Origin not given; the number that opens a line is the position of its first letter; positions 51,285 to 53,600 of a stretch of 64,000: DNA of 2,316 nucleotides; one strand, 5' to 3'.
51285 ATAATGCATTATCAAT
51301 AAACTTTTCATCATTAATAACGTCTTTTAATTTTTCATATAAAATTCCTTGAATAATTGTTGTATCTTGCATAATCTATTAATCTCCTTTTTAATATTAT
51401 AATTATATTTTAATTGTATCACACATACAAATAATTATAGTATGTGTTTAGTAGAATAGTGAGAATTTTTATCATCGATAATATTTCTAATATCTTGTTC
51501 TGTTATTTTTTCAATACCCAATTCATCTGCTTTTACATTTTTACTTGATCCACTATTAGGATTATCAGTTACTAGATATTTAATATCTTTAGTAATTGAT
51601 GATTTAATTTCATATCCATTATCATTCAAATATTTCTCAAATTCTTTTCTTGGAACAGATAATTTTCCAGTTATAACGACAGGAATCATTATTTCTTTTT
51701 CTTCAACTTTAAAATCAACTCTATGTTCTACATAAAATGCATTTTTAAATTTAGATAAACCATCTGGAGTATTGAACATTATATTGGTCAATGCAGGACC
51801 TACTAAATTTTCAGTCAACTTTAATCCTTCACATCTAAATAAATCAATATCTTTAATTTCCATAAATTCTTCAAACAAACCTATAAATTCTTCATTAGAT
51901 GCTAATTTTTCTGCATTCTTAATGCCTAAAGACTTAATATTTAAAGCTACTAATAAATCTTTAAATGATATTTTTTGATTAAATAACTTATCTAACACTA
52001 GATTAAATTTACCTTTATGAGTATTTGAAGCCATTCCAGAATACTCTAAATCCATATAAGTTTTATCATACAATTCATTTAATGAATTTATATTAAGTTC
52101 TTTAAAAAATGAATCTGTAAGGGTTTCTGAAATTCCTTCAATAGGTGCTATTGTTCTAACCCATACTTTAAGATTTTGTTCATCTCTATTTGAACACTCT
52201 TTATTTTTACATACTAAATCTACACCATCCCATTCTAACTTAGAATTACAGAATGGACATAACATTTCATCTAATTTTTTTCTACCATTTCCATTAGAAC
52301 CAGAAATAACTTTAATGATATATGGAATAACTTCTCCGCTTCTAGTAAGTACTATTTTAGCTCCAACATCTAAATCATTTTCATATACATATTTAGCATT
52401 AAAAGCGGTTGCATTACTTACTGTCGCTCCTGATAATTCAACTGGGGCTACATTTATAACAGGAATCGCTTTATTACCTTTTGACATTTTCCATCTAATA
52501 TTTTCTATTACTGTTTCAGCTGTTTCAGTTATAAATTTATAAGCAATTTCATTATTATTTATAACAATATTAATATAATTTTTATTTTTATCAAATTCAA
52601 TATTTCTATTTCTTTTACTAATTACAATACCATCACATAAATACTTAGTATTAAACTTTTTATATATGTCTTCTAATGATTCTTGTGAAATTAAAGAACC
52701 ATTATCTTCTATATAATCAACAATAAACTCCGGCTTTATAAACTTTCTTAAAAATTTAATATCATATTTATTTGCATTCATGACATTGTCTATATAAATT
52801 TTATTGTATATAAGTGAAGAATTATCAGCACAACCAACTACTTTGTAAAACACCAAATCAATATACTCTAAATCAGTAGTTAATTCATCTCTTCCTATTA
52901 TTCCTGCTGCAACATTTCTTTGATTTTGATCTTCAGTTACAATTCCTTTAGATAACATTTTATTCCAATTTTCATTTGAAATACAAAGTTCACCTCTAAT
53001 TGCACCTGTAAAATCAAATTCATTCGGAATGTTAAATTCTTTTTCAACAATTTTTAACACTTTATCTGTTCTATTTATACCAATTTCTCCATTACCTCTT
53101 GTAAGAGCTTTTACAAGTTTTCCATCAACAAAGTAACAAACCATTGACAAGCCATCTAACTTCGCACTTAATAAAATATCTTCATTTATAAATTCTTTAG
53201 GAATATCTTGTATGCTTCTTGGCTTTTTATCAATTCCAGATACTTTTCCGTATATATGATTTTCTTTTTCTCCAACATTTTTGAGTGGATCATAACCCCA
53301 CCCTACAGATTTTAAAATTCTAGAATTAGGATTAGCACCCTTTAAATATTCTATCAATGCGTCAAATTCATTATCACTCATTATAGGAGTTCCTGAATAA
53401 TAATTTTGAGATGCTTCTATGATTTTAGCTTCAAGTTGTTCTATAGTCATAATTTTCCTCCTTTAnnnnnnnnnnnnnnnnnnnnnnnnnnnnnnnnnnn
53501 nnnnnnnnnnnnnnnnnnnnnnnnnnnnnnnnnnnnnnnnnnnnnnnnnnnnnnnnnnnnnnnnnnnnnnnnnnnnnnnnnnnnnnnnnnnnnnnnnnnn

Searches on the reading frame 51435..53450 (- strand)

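Call 10: search_protein_families(library=phrogs, proteins=[window:51435-53450:-], max_evalue=0.001)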
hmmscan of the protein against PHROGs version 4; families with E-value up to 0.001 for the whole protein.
window:51435-53450:- (671 aa): 5 families
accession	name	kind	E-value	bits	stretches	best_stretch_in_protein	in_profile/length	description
phrog_3869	-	DNA, RNA and nucleotide metabolism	1.7e-101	341.7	1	2-655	8-650/656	NAD-dependent DNA ligase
phrog_3359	-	DNA, RNA and nucleotide metabolism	4.1e-33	116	1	5-382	3-323/325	NAD-dependent DNA ligase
phrog_3498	-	DNA, RNA and nucleotide metabolism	3.7e-30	106.6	1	398-657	9-252/256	NAD-dependent DNA ligase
phrog_2561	-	DNA, RNA and nucleotide metabolism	1e-09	39.8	1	580-658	83-160/167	DNA ligase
phrog_3989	-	unknown function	0.00042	20.7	0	562-628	187-250/296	-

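Call 11: search_protein_families(library=pfam, proteins=[window:51435-53450:-], max_evalue=0.001)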
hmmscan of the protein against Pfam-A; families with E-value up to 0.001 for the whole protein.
window:51435-53450:- (671 aa): 3 families
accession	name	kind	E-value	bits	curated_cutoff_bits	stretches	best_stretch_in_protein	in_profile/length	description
PF03120.22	DNA_ligase_OB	-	3.7e-16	59.2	32.9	1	312-385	1-74/79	NAD-dependent DNA ligase OB-fold domain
PF01653.23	DNA_ligase_aden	-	5.1e-13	49.6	27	1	90-209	42-166/253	NAD-dependent DNA ligase adenylation domain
PF00533.33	BRCT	-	2.7e-06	28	21.3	1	591-657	11-77/78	BRCA1 C Terminus (BRCT) domain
